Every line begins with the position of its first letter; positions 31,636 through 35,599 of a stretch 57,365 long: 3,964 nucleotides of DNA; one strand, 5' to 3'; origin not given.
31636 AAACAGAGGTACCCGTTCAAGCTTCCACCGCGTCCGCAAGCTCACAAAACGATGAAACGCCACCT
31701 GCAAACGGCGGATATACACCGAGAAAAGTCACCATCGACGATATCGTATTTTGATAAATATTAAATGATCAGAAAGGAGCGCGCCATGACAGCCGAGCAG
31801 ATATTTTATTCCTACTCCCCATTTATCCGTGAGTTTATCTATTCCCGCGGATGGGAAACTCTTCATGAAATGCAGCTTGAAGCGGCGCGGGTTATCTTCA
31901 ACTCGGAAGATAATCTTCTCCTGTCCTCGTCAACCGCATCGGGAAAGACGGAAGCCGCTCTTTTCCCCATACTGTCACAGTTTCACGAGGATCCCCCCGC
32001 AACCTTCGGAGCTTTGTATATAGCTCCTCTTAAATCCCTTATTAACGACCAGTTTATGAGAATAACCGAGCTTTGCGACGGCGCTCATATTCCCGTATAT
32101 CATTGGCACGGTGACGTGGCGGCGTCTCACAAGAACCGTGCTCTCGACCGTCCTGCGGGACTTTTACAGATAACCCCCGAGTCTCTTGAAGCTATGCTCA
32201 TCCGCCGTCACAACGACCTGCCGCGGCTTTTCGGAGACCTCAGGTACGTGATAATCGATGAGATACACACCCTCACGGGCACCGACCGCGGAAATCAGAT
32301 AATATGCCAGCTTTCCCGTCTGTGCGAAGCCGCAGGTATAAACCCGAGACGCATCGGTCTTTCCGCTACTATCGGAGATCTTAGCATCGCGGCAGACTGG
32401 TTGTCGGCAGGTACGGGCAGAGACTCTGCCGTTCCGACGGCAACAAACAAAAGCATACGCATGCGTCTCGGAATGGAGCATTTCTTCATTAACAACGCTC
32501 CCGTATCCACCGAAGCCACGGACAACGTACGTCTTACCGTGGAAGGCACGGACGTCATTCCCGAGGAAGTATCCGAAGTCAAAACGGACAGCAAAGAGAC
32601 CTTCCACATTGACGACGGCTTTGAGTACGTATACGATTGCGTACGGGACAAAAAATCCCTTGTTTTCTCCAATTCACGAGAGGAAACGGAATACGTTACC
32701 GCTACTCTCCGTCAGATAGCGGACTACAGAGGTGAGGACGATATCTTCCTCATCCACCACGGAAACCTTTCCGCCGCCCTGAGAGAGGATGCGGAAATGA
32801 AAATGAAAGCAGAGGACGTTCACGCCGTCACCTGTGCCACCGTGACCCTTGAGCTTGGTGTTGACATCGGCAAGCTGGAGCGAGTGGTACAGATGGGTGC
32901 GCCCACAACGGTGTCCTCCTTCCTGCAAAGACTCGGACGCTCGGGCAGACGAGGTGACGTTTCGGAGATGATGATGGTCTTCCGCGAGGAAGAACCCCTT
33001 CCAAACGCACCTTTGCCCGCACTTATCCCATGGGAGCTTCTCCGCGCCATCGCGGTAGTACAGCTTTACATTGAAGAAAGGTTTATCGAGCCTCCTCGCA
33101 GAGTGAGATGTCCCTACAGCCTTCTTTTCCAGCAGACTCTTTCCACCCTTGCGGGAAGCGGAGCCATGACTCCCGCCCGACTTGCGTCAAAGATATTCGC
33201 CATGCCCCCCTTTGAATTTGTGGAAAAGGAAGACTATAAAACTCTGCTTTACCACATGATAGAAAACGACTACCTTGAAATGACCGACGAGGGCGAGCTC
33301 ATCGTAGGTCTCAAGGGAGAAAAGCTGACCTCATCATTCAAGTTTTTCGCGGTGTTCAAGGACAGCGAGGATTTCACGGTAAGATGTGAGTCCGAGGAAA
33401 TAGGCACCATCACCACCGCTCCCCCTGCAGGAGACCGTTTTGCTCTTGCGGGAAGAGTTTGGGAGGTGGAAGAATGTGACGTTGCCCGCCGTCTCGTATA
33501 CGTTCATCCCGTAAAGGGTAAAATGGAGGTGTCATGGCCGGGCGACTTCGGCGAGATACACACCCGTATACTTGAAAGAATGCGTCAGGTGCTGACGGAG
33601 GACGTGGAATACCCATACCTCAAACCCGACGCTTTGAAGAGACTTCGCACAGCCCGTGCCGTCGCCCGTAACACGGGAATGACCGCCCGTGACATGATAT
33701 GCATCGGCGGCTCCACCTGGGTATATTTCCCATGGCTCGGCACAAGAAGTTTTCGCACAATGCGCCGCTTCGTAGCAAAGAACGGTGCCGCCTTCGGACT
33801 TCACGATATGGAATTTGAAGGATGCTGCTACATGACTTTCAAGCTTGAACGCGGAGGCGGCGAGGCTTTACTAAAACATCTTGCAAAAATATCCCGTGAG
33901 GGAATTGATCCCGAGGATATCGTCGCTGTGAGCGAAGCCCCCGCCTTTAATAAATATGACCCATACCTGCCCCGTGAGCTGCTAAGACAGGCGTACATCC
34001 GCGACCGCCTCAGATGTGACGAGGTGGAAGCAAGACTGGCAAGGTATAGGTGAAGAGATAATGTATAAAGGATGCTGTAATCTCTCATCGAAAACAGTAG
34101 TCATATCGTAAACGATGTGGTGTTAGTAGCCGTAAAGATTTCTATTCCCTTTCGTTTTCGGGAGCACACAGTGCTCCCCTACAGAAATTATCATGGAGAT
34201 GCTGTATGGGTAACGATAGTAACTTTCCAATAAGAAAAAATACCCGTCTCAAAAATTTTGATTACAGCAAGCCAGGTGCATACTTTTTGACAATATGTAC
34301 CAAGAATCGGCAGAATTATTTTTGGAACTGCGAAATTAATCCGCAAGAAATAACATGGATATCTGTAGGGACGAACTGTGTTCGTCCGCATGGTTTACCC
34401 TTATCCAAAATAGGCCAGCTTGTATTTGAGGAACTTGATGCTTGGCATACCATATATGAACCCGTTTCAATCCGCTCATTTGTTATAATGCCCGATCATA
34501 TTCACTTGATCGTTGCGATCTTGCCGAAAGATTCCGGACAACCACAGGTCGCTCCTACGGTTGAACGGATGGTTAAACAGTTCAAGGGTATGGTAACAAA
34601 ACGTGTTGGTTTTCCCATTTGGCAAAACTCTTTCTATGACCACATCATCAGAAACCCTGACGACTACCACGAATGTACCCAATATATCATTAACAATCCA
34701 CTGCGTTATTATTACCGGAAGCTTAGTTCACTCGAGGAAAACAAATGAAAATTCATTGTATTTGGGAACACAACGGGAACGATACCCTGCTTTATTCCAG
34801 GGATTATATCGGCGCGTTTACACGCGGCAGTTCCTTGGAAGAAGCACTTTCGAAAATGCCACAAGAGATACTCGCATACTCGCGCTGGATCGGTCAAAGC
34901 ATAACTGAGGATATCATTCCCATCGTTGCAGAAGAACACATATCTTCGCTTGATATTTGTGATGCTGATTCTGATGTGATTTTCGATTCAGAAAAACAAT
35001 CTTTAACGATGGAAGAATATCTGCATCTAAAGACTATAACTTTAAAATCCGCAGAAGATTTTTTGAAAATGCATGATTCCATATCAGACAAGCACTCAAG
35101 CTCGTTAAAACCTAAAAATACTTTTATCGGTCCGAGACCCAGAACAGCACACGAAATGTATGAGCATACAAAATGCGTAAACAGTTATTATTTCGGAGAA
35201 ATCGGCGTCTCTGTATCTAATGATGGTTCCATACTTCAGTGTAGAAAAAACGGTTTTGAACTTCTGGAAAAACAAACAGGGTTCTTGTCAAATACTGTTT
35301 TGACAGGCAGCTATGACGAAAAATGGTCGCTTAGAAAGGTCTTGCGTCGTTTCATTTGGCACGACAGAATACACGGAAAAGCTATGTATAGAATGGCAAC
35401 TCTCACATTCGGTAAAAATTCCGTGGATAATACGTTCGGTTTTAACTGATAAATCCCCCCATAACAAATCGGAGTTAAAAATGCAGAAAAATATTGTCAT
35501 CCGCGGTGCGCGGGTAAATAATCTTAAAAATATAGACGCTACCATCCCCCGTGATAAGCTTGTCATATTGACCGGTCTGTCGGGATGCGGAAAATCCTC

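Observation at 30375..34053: Orphan BrxD-like ATPase + Lhr-like helicase pair without BREX or Shango partners: candidate minimal defence or DNA-processing system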

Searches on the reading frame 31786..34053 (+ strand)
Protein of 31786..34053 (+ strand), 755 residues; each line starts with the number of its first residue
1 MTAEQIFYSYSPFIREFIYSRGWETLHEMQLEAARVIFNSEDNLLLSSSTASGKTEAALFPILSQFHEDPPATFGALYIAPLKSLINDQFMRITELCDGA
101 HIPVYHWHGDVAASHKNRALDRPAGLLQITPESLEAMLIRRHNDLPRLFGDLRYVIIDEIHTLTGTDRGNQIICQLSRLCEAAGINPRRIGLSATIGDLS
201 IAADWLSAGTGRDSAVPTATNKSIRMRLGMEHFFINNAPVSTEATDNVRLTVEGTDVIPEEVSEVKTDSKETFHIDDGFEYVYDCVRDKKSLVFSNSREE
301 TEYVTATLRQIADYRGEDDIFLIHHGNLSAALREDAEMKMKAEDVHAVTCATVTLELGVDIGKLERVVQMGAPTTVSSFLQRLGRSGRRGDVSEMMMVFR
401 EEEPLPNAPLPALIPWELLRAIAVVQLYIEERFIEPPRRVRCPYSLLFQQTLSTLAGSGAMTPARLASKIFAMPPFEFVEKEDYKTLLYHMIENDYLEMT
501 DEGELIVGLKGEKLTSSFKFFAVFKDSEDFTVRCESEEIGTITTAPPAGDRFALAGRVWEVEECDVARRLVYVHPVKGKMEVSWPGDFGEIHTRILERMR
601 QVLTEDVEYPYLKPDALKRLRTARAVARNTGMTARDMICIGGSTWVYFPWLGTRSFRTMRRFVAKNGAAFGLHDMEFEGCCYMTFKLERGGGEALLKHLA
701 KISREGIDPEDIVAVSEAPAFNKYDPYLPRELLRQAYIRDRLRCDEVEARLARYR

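Call 6: search_protein_families(library=pfam, proteins=[window:31786-34053:+], max_evalue=0.1)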
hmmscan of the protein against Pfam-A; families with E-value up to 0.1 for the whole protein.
window:31786-34053:+ (755 aa): 5 families
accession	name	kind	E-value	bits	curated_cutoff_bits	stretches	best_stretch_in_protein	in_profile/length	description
PF00270.35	DEAD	-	3.4e-26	92.4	26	1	29-197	3-161/167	DEAD/DEAH box helicase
PF00271.37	Helicase_C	-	2.8e-14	53.7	23.5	1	281-390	5-110/110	Helicase conserved C-terminal domain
PF04851.21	ResIII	-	1.1e-05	25.8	22.5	1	26-196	4-162/164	Type III restriction enzyme, res subunit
PF19306.5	WH_Lhr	-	0.00059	19.7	27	0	430-489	4-62/168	Large helicase-related protein, winged helix domain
PF22590.2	Cas3-like_C_2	-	0.0091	16.7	27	1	290-389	4-104/106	CRISPR-associated nuclease/helicase Cas3, C-terminal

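Call 7: search_protein_families(library=padloc, proteins=[window:31786-34053:+], max_evalue=0.1)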
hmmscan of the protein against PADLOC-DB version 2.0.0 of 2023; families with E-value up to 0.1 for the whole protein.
window:31786-34053:+ (755 aa): 65 families (the best 25 are shown)
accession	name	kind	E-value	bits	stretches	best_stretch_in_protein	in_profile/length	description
PDLC03960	SngC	-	1.9e-241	801.8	1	5-747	4-713/720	-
PDLC02503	BrxHI|BrxHII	-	1.3e-123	411.8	1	11-667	9-613/698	BrxHI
PDLC02501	BrxHI|BrxHII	-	3.9e-76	254.9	2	21-217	19-216/925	BrxHI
PDLC02897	DpdJ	-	2e-29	100.1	1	46-389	119-451/1570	DpdJ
PDLC00037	DruE3|DruE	-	4.7e-23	78.9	2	330-404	1042-1115/2055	SNF2 family N-terminal domain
PDLC00036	DruE3|DruE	-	3.6e-22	75.4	2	30-200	97-289/2023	SNF2 family N-terminal domain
PDLC00035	DruE3|DruE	-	1.5e-20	70.6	2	29-198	106-301/1460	SNF2 family N-terminal domain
PDLC02896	DpdJ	-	3.8e-16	56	3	348-398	583-633/1487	DpdJ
PDLC00192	HamB1|HamB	-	2.7e-14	49.8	1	26-230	269-465/1104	DEAD-box helicase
PDLC02569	DrmA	-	3.5e-13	46.3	1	280-392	760-876/1095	DrmA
PDLC01761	Cas3b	-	1e-12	45.6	2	10-120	205-303/705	-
PDLC02864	DpdF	-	1.2e-12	45.4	1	290-402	236-341/610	DpdF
PDLC00013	DruE1|DruE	-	1.6e-12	44.2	2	28-96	94-170/1776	SNF2 family N-terminal domain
PDLC00015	DruE2|DruE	-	1.7e-12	43.9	2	339-393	1167-1218/1887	SNF2 family N-terminal domain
PDLC03928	PsyrT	-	2.2e-12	44.1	2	323-402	270-348/689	-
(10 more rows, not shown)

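Call 8: search_protein_families(library=ncbifam, proteins=[window:31786-34053:+], max_evalue=0.1)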
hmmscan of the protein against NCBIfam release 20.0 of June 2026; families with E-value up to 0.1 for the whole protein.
window:31786-34053:+ (755 aa): 31 families (the best 25 are shown)
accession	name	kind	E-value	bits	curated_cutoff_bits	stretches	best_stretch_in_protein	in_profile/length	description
TIGR04121.1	DEXH_lig_assoc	equivalog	9.1e-66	222.1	850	2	14-221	3-211/804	ligase-associated DNA damage response DEXH box helicase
NF010338.0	PRK13767.1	equivalog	2.2e-50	171.8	849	1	3-389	12-385/877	ATP-dependent helicase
TIGR03817.1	DECH_helic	hypoth_equivalog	6.9e-40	137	874.1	1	14-405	25-388/742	helicase/secretion neighborhood putative DEAH-box helicase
NF007284.0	PRK09751.1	equivalog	7e-26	89.8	1496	1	22-398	26-429/1538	ATP-dependent helicase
TIGR00614.1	recQ_fam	subfamily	5e-15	55.2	219.8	1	270-400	208-331/470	RecQ family ATP-dependent DNA helicase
NF001308.0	PRK00254.1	equivalog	5.6e-15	54.6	1216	1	14-209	12-192/720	ATP-dependent DNA helicase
NF002654.0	PRK02362.1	equivalog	5.3e-14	51.5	887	1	14-214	12-199/739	ATP-dependent DNA helicase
NF002251.0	PRK01172.1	equivalog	3.8e-13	48.6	891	1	27-360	24-326/674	ATP-dependent DNA helicase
NF041067.1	DpdJ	equivalog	6.5e-13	47.3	800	2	348-396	575-623/1482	protein DpdJ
NF040935.1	helicase_Hel308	equivalog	8e-13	47.4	1200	1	14-362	15-350/704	ATP-dependent DNA helicase Hel308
TIGR01389.1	recQ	equivalog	3.5e-12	45.6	640.2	1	287-402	223-331/591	DNA helicase RecQ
NF053631.1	RNA_helic_CshA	equivalog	1.4e-10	40.6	646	2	253-395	203-337/434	degradosome RNA helicase CshA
NF053711.1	RNA_heli_RhlE1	exception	2e-09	36.8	750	1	279-396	235-345/434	RNA helicase RhlE1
NF008744.0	PRK11776.1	equivalog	2e-09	36.6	524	2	282-398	236-345/460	ATP-dependent RNA helicase DbpA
NF041063.1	DpdF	equivalog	2.2e-09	36.5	550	2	30-163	145-282/813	protein DpdF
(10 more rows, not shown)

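Call 47: search_solved_structures(query=window:31786-34053:+, max_evalue=0.001)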
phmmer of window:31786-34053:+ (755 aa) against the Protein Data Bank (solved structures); distinct sequences matched with E-value up to 0.001: 104 (the best 60 are shown).
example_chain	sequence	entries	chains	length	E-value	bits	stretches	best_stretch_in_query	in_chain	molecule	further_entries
6znp_A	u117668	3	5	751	1.9e-27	99.2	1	14-399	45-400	Uncharacterized ATP-dependent helicase YprA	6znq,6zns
5v9x_A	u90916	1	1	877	5.3e-22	81.2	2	33-213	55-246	ATP-dependent DNA helicase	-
7lhl_A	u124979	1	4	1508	3e-21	78.7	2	33-211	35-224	ATP-dependent DNA helicase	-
8alz_B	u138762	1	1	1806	5.6e-19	71.2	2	27-207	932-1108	Activating signal cointegrator 1 complex subunit 3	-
6s8o_B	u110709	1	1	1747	1.2e-17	66.8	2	21-206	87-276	U5 small nuclear ribonucleoprotein 200 kDa helicase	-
6s9i_B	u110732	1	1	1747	1.3e-17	66.7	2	21-206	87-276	U5 small nuclear ribonucleoprotein 200 kDa helicase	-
6qdv_B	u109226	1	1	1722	1.5e-17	66.5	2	21-206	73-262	U5 small nuclear ribonucleoprotein 200 kDa helicase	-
4f92_B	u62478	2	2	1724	1.5e-17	66.5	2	21-206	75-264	U5 small nuclear ribonucleoprotein 200 kDa helicase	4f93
4f91_B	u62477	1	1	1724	1.5e-17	66.5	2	21-206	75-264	U5 small nuclear ribonucleoprotein 200 kDa helicase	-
5urj_A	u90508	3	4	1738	1.6e-17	66.4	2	21-206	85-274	U5 small nuclear ribonucleoprotein 200 kDa helicase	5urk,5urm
4kit_B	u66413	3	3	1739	1.6e-17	66.4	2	21-206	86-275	U5 small nuclear ribonucleoprotein 200 kDa helicase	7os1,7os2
6s8q_B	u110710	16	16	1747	1.6e-17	66.4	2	17-209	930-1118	U5 small nuclear ribonucleoprotein 200 kDa helicase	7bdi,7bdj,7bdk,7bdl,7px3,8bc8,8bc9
3jcr_C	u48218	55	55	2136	3.2e-17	65.4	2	21-206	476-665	hBrr2 | U5 small nuclear ribonucleoprotein 200 kDa helicase | Brr2, U5 small nuclear ribonucleoprotein 200 kDa helicase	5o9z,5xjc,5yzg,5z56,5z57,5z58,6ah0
7zpq_CA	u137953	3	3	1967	3.2e-17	65.4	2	23-208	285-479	SLH1 isoform 1 | RQC trigger complex helicase SLH1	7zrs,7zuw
6qv3_A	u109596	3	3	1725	2.3e-16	62.6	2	24-206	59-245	Pre-mRNA splicing helicase-like protein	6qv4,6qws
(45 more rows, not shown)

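Call 50: find_homologous_proteins(query=window:31786-34053:+, max_evalue=1e-10)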
Query window:31786-34053:+ (755 aa): 8000 proteins with E <= 1e-10 among 8000 candidates; the best 120 are listed.
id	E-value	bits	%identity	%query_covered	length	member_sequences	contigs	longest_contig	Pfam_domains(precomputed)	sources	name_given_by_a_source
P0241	0.0e+0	1689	97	100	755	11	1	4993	PF00270.36,PF00271.38,PF04851.22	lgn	-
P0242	0.0e+0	1511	87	100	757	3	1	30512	PF00270.36,PF00271.38,PF04851.22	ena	-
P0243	0.0e+0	1406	80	100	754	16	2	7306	PF00270.36,PF00271.38,PF04851.22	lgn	-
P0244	0.0e+0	1402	80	100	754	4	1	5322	PF00270.36,PF00271.38,PF04851.22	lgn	-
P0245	0.0e+0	1338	78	100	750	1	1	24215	PF00270.36,PF00271.38,PF19306.6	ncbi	-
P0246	0.0e+0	1310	75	100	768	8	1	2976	PF00270.36,PF00271.38,PF04851.22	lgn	-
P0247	0.0e+0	1306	76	99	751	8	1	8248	PF00270.36,PF00271.38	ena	-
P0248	0.0e+0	1306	76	99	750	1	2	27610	PF00270.36,PF00271.38,PF04851.22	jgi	-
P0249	0.0e+0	1286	74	100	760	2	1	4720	PF00270.36,PF00271.38,PF04851.22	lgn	-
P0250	0.0e+0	1283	72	100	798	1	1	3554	PF00270.36,PF00271.38,PF04851.22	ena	-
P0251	0.0e+0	1279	74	100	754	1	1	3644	PF00270.36,PF00271.38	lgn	-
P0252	0.0e+0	1271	73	100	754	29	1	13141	PF00270.36,PF00271.38,PF04851.22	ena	-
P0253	0.0e+0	1270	73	100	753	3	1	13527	PF00270.36,PF00271.38,PF04851.22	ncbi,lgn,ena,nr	ncbi:MAG: DEAD/DEAH box helicase [Clostridia bacterium]|nr:DEAD/DEAH box helicase [Clostridia bacter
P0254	0.0e+0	1246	72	100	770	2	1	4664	PF00270.36,PF00271.38,PF19306.6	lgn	-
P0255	0.0e+0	1230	69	99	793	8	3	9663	PF00270.36,PF00271.38,PF04851.22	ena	-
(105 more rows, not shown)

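Call 64: predict_structure(alignment_id=A2)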
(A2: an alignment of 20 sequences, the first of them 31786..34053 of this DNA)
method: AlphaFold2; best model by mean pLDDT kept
length: 755 residues; sequences in the alignment: 20
mean_pLDDT: 71.0   pTM: 0.43
mean pLDDT of the five models: 71.0, 70.4, 70.3, 67.7, 66.8
residues with pLDDT >= 90: 166; 70-90: 301; 50-70: 131; < 50: 157
segments of 3 or more residues with pLDDT < 50: 222-245, 247-275, 295-299, 326-337, 352-408, 516-528, 577-588
pLDDT, mean of each block of 10 residues (from residue 1): 78 82 74 89 81 79 91 92 57 76 79 71 89 85 91 91 77 89 92 73 85 80 41 29 48 36 31 46 63 49 60 72 45 46 60 35 27 33 35 39 40 77 70 60 85 82 90 81 94 93 89 56 41 70 65 56 80 61 37 88 86 74 86 86 88 92 92 87 90 92 91 82 81 90 91 85
secondary structure, 60 per line:
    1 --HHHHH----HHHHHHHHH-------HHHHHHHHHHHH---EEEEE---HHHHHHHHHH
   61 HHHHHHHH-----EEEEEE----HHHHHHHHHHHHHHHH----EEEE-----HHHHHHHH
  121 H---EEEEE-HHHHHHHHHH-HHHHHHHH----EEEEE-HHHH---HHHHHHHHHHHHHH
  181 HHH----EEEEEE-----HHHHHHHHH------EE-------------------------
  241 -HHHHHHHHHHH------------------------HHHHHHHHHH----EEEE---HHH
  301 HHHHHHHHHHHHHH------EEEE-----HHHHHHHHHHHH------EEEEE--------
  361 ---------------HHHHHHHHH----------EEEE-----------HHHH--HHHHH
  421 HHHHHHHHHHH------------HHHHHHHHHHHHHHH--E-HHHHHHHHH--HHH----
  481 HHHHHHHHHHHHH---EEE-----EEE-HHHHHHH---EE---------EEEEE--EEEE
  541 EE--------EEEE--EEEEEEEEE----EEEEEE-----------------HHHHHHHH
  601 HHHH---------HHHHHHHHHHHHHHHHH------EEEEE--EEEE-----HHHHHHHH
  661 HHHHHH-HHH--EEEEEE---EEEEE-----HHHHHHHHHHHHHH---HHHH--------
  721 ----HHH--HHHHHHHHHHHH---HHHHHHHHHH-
elements in order (helices of 4 or more, strands of 3 or more residues): H3-7 H12-20 H28-39 E43-47 H51-68 E74-79 H84-99 E104-107 H113-121 E125-129 H131-140 H142-149 E154-158 H160-163 H167-183 E188-193 H199-207 H242-252 H277-286 E291-294 H298-314 E321-324 H330-341 E348-352 H376-384 E395-398 H410-413 H416-431 H444-458 H463-471 H481-493 E497-499 E505-507 H509-515 E530-534 E537-542 E551-554 E557-565 E570-575 H593-604 H614-630 E637-641 E644-647 H653-666 E673-678 E682-686 H692-705 H709-712 H730-741 H745-754

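Call 68: fold_search(model_id=the predicted structure, library=pdb)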
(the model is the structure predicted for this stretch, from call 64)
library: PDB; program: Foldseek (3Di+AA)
matches with E <= 10: 1760; with E <= 0.001: 615
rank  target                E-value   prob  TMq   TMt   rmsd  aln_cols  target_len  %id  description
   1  5v9x_A                3.8e-21  1.00  0.32  0.32  26.6       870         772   18  Structure of Mycobacterium smegmatis helicase Lhr bound to ssDNA and AMP-PNP (released 2017-12-06)
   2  6znp_B                2.0e-18  1.00  0.26  0.28  27.1       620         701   19  Crystal Structure of DUF1998 helicase MrfA bound to DNA (released 2020-11-25)
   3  6znp_A                5.8e-17  1.00  0.26  0.26  27.6       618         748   19  Crystal Structure of DUF1998 helicase MrfA bound to DNA (released 2020-11-25)
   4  6znq_B                2.8e-16  1.00  0.26  0.28  29.9       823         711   16  Crystal Structure of DUF1998 helicase MrfA bound to DNA and AMPPNP (released 2020-11-25)
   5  2zj5                  2.0e-14  1.00  0.25  0.27  22.7       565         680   19  Archaeal DNA helicase Hjm complexed with ADP in form 1 (released 2009-02-10)
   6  6zns                  8.2e-14  1.00  0.27  0.32  25.0       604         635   19  Crystal Structure of DUF1998 helicase MrfA (released 2020-11-25)
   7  5dca_A                8.5e-13  1.00  0.25  0.11  25.3       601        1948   18  Crystal structure of yeast full length Brr2 in complex with Prp8 Jab1 domain (released 2015-12-16)
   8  9i22_A                2.0e-12  1.00  0.23  0.31  24.0       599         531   16  Structure of Human helicase RecQ1- Myc G-quadruplex - ADP complex (released 2025-10-01)
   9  4tz6_A                4.5e-12  1.00  0.27  0.40  21.0       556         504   14  DEAD-box helicase Mss116 bound to ssRNA and UDP-BeF (released 2015-01-28)
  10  3i5x_A                4.5e-12  1.00  0.28  0.40  21.2       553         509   15  Structure of Mss116p bound to ssRNA and AMP-PNP (released 2009-09-08)
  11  6qws                  4.8e-12  1.00  0.23  0.11  24.8       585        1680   19  Crystal structure of the Ski2 RNA-helicase Brr2 from Chaetomium thermophilum in the apo state (released 2020-01-15)
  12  3sqw_A                5.3e-12  1.00  0.28  0.40  20.8       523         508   14  Structure of Mss116p (NTE deletion) bound to ssRNA and AMP-PNP (released 2011-10-12)
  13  9bh7_A                5.9e-12  1.00  0.23  0.23  23.2       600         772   17  Human DNA polymerase theta helicase domain dimer in the apo form (released 2024-05-01)
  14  2zj2                  6.6e-12  1.00  0.24  0.28  22.9       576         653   19  Archaeal DNA helicase Hjm apo state in form 1 (released 2009-02-10)
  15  6crm_A                8.2e-12  1.00  0.24  0.34  24.7       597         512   16  Crystal Structure of RecQ catalytic core from C. sakazakii bound to an unfolded G-quadruplex (released 2018-10-17)
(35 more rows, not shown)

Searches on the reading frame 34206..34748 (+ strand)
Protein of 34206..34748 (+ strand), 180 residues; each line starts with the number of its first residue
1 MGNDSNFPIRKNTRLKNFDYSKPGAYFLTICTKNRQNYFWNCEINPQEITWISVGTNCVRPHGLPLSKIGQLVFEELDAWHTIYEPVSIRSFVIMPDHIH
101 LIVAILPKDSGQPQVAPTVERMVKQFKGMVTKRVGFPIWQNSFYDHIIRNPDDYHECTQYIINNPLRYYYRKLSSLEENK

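Call 45: search_protein_families(library=pfam, proteins=[window:34206-34748:+], max_evalue=0.001)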
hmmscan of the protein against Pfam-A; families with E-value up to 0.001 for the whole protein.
window:34206-34748:+ (180 aa): 1 family
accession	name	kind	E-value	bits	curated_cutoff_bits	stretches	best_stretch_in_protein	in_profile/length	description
PF01797.21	Y1_Tnp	-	0.00065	20.3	23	0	87-161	41-118/121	Transposase IS200 like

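Call 57: search_protein_families(library=padloc, proteins=[window:34206-34748:+], max_evalue=0.001)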
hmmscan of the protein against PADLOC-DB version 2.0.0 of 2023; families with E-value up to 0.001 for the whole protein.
window:34206-34748:+ (180 aa): 0 families

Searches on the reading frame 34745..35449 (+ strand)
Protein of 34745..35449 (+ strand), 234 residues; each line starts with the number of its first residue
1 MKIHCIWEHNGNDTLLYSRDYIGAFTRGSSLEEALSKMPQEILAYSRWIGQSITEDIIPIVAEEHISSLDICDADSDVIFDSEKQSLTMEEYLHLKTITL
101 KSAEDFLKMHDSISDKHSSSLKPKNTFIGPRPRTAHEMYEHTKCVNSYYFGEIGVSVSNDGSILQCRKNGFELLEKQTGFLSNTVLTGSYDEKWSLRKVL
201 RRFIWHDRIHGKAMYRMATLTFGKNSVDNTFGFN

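Call 45: search_protein_families(library=pfam, proteins=[window:34745-35449:+], max_evalue=0.001)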
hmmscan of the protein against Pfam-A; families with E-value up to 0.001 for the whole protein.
window:34745-35449:+ (234 aa): 0 families

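Call 57: search_protein_families(library=padloc, proteins=[window:34745-35449:+], max_evalue=0.001)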
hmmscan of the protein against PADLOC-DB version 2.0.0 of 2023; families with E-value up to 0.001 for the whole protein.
window:34745-35449:+ (234 aa): 0 families
